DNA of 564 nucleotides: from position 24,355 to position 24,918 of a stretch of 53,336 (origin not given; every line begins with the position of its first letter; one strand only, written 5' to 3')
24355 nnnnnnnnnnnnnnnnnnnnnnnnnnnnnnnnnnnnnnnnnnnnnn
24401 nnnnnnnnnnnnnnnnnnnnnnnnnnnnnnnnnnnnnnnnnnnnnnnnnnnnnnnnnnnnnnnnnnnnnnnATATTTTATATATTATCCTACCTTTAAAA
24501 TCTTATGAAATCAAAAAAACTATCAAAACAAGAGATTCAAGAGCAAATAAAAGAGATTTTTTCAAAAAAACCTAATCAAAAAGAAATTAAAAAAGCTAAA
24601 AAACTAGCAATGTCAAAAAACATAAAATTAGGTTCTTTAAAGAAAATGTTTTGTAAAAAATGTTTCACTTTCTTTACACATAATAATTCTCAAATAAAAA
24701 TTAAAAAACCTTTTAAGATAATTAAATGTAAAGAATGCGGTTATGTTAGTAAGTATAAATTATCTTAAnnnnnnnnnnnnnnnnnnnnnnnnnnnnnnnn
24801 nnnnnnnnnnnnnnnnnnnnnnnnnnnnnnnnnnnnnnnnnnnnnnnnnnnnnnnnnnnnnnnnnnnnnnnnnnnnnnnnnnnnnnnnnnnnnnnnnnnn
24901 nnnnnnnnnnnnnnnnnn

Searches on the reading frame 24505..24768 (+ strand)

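Call 60: search_protein_families(library=pfam, proteins=[window:24505-24768:+], max_evalue=0.1)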
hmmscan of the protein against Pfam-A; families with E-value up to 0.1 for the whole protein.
window:24505-24768:+ (87 aa): 3 families
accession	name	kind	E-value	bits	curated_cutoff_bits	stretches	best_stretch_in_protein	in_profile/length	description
PF04032.22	Rpr2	-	0.00093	19.9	29.3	1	28-79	25-90/90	RNAse P Rpr2/Rpp21/SNM1 subunit domain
PF03604.18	Zn_ribbon_RPAB4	-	0.027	14.6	24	1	71-85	16-30/32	DNA directed RNA polymerase, 7 kDa subunit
PF07797.19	DUF1639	-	0.033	14.6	22.2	1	6-33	1-28/50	Protein of unknown function (DUF1639)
